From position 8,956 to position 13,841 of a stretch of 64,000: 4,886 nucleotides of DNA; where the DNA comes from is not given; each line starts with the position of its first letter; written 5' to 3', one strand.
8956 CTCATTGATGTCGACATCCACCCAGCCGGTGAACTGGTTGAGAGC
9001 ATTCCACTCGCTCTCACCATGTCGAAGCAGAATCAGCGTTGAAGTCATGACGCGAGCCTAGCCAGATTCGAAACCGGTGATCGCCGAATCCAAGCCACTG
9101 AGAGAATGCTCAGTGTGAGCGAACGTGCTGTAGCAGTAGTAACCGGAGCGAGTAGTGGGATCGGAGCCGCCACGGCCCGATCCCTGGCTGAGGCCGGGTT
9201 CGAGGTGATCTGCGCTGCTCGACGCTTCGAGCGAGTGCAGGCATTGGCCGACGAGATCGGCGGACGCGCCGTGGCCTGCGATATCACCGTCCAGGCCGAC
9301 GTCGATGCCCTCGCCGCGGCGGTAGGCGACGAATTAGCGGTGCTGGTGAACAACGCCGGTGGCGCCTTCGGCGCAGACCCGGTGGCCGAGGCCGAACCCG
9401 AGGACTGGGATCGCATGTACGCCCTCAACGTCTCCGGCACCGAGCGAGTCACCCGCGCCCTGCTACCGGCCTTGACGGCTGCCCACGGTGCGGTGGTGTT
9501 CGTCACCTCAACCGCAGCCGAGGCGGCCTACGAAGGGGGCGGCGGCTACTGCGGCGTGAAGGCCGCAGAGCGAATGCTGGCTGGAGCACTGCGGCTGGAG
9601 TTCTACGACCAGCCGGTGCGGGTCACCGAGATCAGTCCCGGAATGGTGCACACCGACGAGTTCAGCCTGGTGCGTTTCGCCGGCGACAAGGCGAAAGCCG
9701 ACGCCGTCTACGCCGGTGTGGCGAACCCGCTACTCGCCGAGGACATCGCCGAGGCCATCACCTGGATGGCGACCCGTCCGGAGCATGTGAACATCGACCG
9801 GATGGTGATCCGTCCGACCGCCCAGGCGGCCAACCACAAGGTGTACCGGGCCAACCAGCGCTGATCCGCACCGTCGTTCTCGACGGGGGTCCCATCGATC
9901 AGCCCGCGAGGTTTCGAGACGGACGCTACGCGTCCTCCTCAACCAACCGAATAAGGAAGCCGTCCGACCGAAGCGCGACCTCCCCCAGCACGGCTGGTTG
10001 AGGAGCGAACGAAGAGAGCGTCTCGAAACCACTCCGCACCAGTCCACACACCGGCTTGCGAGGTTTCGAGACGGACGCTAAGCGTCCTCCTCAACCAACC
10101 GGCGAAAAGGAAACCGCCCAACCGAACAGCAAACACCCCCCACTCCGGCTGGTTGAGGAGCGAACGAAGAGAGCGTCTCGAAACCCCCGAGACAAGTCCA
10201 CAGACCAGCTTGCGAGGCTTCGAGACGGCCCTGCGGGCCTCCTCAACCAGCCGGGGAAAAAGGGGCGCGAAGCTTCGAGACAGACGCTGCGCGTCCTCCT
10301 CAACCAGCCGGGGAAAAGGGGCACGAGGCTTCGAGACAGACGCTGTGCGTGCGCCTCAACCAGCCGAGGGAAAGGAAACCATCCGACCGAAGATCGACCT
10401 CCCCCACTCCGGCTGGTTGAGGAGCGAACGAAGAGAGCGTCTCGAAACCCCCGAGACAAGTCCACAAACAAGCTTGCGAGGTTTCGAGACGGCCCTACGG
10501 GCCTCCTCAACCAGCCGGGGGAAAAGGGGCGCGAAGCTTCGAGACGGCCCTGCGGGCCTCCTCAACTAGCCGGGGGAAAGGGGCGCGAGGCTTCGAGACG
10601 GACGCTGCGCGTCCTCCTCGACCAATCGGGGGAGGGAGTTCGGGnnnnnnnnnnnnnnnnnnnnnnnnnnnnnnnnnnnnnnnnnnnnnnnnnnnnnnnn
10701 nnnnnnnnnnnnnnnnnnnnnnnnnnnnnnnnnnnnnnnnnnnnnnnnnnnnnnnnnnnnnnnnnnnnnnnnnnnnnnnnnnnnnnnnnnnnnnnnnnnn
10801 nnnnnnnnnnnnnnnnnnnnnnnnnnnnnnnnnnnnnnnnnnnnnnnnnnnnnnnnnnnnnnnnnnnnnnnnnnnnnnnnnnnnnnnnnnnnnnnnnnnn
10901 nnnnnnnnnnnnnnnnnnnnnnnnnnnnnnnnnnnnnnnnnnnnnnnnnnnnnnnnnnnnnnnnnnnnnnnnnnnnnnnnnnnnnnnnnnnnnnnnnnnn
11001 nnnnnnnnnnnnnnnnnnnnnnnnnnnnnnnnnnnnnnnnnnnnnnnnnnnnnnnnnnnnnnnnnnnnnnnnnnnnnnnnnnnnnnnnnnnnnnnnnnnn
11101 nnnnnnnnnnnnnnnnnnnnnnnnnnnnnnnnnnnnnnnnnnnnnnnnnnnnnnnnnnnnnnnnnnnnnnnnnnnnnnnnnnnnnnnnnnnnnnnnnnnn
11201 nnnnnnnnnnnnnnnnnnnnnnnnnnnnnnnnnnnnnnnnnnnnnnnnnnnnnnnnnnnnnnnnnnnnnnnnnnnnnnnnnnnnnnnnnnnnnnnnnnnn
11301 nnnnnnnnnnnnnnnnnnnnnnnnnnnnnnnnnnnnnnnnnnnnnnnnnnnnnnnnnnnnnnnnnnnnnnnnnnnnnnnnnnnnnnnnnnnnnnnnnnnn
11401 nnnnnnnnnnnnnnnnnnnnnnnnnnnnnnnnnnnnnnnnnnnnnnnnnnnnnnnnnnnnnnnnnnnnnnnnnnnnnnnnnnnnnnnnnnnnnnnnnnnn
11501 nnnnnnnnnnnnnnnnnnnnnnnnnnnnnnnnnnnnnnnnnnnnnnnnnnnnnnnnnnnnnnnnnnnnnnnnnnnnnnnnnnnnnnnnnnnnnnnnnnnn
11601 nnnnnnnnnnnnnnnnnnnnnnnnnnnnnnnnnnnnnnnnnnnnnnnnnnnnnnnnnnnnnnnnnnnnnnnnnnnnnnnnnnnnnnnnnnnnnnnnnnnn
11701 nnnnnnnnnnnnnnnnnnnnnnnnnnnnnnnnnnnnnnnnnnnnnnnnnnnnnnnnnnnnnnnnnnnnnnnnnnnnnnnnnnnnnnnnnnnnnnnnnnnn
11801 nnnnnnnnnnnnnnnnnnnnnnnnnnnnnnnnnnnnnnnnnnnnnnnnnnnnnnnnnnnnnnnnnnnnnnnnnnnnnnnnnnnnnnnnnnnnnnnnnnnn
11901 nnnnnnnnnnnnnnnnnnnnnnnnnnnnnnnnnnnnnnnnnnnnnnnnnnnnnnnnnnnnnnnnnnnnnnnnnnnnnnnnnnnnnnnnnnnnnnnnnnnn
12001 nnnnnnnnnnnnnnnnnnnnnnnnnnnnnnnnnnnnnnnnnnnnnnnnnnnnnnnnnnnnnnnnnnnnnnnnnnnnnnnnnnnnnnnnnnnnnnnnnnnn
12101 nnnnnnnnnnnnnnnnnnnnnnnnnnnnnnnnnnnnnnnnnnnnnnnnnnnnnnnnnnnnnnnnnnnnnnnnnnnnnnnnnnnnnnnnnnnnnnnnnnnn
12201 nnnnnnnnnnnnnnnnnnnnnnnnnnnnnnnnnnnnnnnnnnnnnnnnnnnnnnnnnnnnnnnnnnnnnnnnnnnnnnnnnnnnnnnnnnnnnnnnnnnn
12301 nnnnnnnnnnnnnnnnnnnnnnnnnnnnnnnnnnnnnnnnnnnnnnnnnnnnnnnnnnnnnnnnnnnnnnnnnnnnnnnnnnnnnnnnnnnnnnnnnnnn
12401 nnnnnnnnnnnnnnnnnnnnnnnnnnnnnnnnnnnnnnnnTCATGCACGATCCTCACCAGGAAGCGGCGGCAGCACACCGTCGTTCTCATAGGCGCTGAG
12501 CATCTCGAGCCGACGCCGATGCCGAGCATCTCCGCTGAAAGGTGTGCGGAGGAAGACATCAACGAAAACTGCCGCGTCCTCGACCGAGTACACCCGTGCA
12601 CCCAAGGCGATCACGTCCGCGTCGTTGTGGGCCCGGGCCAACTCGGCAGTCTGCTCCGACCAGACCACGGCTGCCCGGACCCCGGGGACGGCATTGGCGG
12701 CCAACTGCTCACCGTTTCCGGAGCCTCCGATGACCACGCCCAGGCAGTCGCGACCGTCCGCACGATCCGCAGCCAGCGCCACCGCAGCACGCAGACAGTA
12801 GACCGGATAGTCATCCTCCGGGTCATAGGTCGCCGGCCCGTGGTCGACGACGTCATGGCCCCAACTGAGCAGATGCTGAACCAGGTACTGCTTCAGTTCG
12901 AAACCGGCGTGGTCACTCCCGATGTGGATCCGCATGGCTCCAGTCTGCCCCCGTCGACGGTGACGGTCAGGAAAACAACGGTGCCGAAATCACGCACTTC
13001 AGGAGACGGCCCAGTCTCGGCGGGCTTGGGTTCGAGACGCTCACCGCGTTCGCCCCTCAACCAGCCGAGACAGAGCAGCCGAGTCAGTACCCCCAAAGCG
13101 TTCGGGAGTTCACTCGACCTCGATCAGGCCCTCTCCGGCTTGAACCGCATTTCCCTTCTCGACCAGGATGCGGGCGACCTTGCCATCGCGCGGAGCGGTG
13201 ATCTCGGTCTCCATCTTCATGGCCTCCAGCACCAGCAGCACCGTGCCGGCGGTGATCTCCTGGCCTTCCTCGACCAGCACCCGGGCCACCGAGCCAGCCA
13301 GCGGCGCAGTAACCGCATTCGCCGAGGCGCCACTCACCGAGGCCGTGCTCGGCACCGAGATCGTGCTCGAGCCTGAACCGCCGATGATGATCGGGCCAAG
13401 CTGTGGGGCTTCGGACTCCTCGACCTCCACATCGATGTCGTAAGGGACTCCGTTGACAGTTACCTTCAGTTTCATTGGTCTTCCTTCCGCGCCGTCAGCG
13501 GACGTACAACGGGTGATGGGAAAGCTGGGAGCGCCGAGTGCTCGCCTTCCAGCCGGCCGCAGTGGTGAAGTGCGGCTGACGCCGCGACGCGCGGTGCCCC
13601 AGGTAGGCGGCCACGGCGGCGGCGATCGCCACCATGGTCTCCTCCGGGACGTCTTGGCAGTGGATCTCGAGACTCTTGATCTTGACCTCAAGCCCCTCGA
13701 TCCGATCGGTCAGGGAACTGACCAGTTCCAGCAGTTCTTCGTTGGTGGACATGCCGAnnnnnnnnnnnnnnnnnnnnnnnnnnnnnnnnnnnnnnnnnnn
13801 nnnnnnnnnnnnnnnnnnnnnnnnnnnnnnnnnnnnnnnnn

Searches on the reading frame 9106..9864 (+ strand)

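Call 79: search_protein_families(library=pfam, proteins=[window:9106-9864:+], max_evalue=0.001)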
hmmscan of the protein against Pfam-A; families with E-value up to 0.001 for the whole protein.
window:9106-9864:+ (252 aa): 7 families
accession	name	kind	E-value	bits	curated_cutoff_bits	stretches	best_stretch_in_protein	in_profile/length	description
PF00106.31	adh_short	-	1.4e-40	139.3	26.6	1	9-184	2-185/195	short chain dehydrogenase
PF13561.12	adh_short_C2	-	2.5e-33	116.1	27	1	14-223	1-218/236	Enoyl-(Acyl carrier protein) reductase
PF08659.16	KR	-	3.1e-09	37.4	22.6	1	9-149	2-150/180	KR domain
PF01370.27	Epimerase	-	3.5e-08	33.6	20.9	1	11-137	2-117/240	NAD dependent epimerase/dehydratase family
PF13460.12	NAD_binding_10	-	0.00013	22.3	27.2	1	14-127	1-89/184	NAD(P)H-binding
PF23441.1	SDR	-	0.00015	21.7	27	1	59-201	73-212/258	SDR-like rossmann domain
PF03435.24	Sacchrp_dh_NADP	-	0.00076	20.3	25.1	0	12-88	3-80/129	Saccharopine dehydrogenase NADP binding domain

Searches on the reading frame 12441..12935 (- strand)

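Call 79: search_protein_families(library=pfam, proteins=[window:12441-12935:-], max_evalue=0.001)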
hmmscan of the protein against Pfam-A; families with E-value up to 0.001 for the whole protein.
window:12441-12935:- (164 aa): 1 family
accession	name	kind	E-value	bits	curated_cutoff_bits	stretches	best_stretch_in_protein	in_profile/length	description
PF02502.23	LacAB_rpiB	-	1.8e-43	148.3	24.7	1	3-146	1-138/138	Ribose/Galactose Isomerase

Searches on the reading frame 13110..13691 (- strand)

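Call 79: search_protein_families(library=pfam, proteins=[window:13110-13691:-], max_evalue=0.001)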
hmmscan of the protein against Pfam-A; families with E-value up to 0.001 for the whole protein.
window:13110-13691:- (193 aa): 4 families
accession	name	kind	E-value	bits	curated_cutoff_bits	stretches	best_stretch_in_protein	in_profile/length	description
PF00364.28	Biotin_lipoyl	-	8.5e-19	67.6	22.1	1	127-191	3-72/73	Biotin-requiring enzyme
PF13533.13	Biotin_lipoyl_2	-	4.9e-11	42.6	29.8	1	127-156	3-32/32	Biotin-lipoyl like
PF13437.12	HlyD_3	-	2.5e-07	31.8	22.2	0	164-192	2-30/106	HlyD family secretion protein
PF16576.10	HlyD_D23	-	0.00012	21.8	30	0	159-192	106-139/214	Barrel-sandwich domain of CusB or HlyD membrane-fusion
